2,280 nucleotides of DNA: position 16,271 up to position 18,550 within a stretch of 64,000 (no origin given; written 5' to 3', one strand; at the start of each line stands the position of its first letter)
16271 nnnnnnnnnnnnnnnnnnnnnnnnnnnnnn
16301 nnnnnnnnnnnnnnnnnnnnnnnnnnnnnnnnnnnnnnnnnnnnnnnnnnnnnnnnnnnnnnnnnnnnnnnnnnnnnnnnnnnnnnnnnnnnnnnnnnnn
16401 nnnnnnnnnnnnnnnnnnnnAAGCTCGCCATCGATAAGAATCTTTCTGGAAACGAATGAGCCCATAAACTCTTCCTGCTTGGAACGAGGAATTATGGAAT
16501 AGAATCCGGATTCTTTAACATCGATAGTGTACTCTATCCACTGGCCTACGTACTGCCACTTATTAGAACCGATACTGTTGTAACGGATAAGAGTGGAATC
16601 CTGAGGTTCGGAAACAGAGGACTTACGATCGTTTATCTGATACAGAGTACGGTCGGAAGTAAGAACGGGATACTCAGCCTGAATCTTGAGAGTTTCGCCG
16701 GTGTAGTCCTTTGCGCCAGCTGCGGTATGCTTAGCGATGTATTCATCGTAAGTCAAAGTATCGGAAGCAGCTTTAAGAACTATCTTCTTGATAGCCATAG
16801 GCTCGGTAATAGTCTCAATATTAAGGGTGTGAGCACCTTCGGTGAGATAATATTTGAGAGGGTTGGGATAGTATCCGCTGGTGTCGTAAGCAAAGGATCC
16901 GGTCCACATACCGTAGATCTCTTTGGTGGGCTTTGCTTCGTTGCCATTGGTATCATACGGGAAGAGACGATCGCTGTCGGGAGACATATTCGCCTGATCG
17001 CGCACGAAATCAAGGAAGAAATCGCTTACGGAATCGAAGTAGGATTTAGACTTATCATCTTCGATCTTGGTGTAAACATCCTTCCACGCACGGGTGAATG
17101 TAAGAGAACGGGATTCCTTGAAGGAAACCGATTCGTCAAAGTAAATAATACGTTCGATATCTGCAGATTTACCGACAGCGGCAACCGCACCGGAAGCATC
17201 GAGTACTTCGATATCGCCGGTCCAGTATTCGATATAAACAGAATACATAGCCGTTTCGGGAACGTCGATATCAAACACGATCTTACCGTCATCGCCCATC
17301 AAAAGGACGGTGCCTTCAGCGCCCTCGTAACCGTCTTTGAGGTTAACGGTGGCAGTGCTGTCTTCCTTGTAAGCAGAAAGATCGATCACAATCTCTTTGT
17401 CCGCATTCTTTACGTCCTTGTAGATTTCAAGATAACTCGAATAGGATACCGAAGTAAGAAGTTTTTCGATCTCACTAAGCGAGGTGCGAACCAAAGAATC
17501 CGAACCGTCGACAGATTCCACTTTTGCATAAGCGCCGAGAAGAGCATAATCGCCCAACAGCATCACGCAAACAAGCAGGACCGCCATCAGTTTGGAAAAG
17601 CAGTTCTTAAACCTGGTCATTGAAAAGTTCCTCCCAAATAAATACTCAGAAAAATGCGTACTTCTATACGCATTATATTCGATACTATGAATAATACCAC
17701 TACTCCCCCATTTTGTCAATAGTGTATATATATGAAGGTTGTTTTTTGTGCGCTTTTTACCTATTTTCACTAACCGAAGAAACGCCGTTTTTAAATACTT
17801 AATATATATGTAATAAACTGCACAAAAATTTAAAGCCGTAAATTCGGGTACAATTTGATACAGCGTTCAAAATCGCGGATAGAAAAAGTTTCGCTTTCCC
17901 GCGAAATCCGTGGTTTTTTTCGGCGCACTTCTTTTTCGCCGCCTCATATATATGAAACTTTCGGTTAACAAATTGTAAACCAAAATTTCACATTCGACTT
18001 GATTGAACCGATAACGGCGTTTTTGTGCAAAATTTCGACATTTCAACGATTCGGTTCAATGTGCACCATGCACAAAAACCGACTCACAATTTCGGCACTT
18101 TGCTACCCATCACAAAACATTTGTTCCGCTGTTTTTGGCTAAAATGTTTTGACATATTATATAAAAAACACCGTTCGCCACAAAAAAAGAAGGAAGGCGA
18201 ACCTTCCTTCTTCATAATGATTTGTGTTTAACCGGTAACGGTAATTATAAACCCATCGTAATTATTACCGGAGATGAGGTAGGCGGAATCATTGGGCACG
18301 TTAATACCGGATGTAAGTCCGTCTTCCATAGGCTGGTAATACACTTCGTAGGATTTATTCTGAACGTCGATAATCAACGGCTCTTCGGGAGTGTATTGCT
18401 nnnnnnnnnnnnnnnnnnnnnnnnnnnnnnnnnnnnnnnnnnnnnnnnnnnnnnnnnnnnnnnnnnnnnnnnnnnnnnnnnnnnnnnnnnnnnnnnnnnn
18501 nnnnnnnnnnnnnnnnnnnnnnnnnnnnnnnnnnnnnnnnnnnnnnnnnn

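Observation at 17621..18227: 607-bp noncoding region upstream of the operon with interleaved perfect inverted repeats (pseudoknot-like or alternative-hairpin geometry)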

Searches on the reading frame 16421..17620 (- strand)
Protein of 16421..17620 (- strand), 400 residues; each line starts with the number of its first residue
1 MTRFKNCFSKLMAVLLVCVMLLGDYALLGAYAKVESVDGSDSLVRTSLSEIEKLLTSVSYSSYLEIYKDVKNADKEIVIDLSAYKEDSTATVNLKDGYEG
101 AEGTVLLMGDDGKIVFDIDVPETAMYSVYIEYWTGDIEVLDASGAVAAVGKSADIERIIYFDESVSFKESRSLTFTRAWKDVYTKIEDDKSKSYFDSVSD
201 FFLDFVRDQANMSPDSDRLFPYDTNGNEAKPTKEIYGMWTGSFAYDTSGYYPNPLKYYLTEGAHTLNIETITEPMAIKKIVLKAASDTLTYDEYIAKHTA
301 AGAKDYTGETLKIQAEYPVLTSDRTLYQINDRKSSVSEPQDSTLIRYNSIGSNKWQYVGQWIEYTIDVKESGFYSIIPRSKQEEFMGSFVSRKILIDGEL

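Call 11: find_related_loci(query=window:16421-17620:-, collection=genome_contigs, flank=4000)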
Query window:16421-17620:- (400 aa) in genome_contigs; peptide patterns used: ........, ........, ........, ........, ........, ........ (x = any residue, [..] = any of these).
72 stretches matched a pattern; 42 encode a relative of the query (tblastn E <= 1e-3); 41 distinct loci.
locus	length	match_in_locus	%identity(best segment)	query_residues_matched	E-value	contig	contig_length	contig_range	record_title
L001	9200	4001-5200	96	1-400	0e+0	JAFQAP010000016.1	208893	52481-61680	MAG: Clostridia bacterium isolate RGIG1645 Goat_Cecum-1__c229164, whole genome shotgun sequence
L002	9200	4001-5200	95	1-400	0e+0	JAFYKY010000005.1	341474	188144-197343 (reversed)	MAG: Clostridia bacterium isolate RGIG7185 Water_buffalos_Cecum-1__c216556, whole genome shotgun sequence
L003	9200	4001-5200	94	1-400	0e+0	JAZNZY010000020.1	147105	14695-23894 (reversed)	MAG: Eubacteriales bacterium isolate T1900044765_TS20190231.MAGScoT_cleanbin_000005 SGB_2407_k141_757671, whole genome s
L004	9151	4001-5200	83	1-400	0e+0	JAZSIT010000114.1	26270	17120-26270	MAG: Eubacteriales bacterium isolate T1900044569_TS20190035.MAGScoT_cleanbin_000010 SGB_425_k141_1967477, whole genome s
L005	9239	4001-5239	81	1-400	0e+0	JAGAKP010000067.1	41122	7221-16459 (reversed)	MAG: Clostridia bacterium isolate RGIG8528 Water_deer_Cecum-2__c489700, whole genome shotgun sequence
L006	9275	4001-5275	76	1-400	0e+0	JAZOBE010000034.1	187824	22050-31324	MAG: Eubacteriales bacterium isolate T1900044759_TS20190225.MAGScoT_cleanbin_000006 SGB_2338_k141_465723, whole genome s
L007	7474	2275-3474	94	1-400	0e+0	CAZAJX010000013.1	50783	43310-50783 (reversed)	MAG TPA_asm: uncultured Oscillospiraceae bacterium isolate SRP315200_co1_264 genome assembly, contig: NODE_655_length_50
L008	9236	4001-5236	49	1-400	5e-126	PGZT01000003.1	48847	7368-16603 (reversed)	MAG: Firmicutes bacterium HGW-Firmicutes-21 Ig3397_v2_scaffold_476, whole genome shotgun sequence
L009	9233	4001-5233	50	1-398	6e-126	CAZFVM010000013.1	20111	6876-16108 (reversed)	MAG TPA_asm: uncultured Oscillospiraceae bacterium isolate binchicken_co157_702 genome assembly, contig: NODE_6112_lengt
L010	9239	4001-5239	49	1-400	2e-120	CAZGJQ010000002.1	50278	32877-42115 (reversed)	MAG TPA_asm: uncultured Oscillospiraceae bacterium isolate SRP241341_co1_204 genome assembly, contig: NODE_835_length_50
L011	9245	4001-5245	47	1-400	8e-116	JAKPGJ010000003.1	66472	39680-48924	MAG: Bacillota bacterium isolate JPMR_metabat.66 k141_202219, whole genome shotgun sequence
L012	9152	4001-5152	49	28-400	3e-111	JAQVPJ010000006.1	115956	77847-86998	MAG: Eubacteriales bacterium isolate STF1_200 NODE_219_length_115956_cov_5.403638_Sandtown_F1, whole genome shotgun sequ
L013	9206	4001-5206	43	1-400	1e-104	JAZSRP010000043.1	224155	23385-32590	MAG: Eubacteriales bacterium isolate T1900044537_TS20190003.MAGScoT_cleanbin_000004 SGB_27_k141_953095, whole genome sho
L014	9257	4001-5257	42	1-400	1e-103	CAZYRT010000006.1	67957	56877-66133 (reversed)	MAG TPA_asm: uncultured Ruminococcus sp. isolate SRP315200_co1_870 genome assembly, contig: NODE_290_length_67957_cov_12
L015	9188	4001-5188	44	11-400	6e-100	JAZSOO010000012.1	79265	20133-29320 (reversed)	MAG: Eubacteriales bacterium isolate T1900044549_TS20190015.MAGScoT_cleanbin_000010 SGB_184_k141_2802159, whole genome s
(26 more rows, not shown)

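Call 18: find_related_loci(query=window:16421-17620:-, collection=metagenome_contigs, flank=2500)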
Query window:16421-17620:- (400 aa) in metagenome_contigs; peptide patterns used: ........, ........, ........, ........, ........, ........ (x = any residue, [..] = any of these).
39 stretches matched a pattern; 9 encode a relative of the query (tblastn E <= 1e-3); 9 distinct loci.
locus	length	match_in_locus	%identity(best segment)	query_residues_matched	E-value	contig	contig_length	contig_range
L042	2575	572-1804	49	1-400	1e-129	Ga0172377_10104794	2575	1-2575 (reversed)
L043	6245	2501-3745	47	1-400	1e-116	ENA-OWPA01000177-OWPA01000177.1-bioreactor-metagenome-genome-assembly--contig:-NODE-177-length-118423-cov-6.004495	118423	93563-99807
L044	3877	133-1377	47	1-400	6e-117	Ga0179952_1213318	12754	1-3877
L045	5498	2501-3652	49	28-400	4e-112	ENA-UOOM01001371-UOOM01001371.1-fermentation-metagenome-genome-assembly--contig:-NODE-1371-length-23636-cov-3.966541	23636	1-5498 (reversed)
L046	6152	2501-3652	49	28-400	4e-112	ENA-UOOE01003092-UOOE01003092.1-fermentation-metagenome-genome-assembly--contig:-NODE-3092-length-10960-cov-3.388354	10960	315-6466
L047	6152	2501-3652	49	28-400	4e-112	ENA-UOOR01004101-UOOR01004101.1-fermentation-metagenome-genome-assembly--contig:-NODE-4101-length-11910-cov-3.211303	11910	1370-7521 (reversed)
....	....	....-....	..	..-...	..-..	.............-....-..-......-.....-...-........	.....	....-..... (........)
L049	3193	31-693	52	187-400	4e-67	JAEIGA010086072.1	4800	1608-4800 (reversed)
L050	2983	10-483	46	243-400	1e-46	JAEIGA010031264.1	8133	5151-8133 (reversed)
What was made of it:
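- Tried and rejected: Metagenome scan: only 9 loci, all distant (call 18).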

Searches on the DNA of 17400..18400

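Call 4: search_rna_families(source=window, start=17400, end=18400, threshold=evalue, max_evalue=10)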
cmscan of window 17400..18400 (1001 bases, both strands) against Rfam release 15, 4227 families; matches with E-value up to 10: 8.
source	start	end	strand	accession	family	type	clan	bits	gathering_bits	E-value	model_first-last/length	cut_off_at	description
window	18184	18231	-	RF01403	STnc290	Gene; sRNA;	-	21.6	60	0.45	1-65/65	no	STnc290 Hfq binding RNA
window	17645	17750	-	RF02846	Ref84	Gene; antisense;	-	20.8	52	6.9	1-87/87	no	Enterococcus sRNA 84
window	18176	18229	-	RF04107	mir-5391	Gene; miRNA;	-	20.4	99.3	0.2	1-68/68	no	mir-5391 microRNA precursor family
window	18032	18099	-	RF03350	mir-3851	Gene; miRNA;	-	16.8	106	9.7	1-94/94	no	mir-3851 microRNA precursor family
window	18180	18254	-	RF02056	STnc390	Gene; sRNA;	-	16.4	50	1.8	1-60/60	no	Salmonella sRNA STnc390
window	17952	17989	-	RF04004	mir-7940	Gene; miRNA;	-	16.2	80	4.5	1-57/57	no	mir-7940 microRNA precursor family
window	18166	18278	-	RF01769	greA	Cis-reg; leader;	-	16.1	60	4.2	1-124/124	no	Enterobacteria greA leader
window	17853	17907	-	RF02849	Ysr197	Gene; sRNA;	-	11.5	167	4.4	1-254/254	no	Yersinia sRNA 197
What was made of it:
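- On Cis-regulatory RNA with pseudoknot or alternative hairpins: Only noise appears, at E-values of 0.2 or higher, in 17400-18400 (call 4).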
